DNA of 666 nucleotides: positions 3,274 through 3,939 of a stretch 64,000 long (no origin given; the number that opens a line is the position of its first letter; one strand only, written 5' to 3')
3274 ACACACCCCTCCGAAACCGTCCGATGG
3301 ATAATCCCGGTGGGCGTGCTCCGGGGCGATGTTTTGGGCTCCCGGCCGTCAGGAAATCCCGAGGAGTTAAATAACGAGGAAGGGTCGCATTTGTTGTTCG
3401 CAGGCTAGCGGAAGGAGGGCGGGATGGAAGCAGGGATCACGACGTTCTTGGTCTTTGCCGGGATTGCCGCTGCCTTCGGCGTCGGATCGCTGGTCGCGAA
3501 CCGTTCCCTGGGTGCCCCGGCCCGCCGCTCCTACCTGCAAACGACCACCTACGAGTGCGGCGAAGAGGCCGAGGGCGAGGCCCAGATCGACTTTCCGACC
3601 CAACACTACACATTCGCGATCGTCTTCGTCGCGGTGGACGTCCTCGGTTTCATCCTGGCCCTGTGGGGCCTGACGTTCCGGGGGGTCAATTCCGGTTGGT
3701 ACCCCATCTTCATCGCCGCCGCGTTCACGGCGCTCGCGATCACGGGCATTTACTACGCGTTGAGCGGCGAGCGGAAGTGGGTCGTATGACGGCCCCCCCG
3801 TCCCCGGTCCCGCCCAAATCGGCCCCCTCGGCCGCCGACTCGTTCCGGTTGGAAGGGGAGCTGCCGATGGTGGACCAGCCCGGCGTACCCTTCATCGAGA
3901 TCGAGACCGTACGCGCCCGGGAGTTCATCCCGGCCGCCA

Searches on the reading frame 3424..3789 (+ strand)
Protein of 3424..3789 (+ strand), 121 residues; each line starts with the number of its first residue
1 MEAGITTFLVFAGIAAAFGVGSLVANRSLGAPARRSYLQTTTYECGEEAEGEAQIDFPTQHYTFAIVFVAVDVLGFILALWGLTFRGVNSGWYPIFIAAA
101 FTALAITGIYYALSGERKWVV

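Call 61: find_encoding_contigs(protein=window:3424-3789:+, flank=10000, max_places=3)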
Protein window:3424-3789:+ (121 aa): 3 contigs read that carry it; 3 places shown.
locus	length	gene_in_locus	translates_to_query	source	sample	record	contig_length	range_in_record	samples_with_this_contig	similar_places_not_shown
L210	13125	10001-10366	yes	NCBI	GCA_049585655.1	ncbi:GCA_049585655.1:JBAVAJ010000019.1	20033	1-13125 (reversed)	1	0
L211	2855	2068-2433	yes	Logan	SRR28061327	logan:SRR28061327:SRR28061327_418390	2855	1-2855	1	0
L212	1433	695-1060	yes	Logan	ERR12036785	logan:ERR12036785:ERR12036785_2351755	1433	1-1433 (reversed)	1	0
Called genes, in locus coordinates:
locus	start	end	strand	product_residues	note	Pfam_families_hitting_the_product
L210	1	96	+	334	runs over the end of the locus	PF01557:FAA_hydrolase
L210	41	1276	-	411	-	PF01896:DNA_primase_S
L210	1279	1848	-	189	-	PF00013:KH_1, PF21800:KH_KRR1_2nd, PF22891:KH_PNO1_2nd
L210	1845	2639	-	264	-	PF01163:RIO1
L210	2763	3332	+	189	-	-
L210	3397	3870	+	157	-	PF01957:NfeD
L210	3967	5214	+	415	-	PF01145:Band_7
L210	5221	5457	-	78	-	-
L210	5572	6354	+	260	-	PF00535:Glycos_transf_2, PF13641:Glyco_tranf_2_3 (weak)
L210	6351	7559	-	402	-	PF01209:Ubie_methyltran (weak), PF13489:Methyltransf_23, PF08241:Methyltransf_11, PF08242:Methyltransf_12, PF13649:Methyltransf_25, PF13847:Methyltransf_31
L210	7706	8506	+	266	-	PF00378:ECH_1, PF16113:ECH_2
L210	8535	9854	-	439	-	PF13302:Acetyltransf_3, PF00583:Acetyltransf_1 (faint), PF13302:Acetyltransf_3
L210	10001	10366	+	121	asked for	PF00507:Oxidored_q4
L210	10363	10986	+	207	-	PF01058:Oxidored_q6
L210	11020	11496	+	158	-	PF00329:Complex1_30kDa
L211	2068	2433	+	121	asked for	PF00507:Oxidored_q4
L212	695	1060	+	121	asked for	PF00507:Oxidored_q4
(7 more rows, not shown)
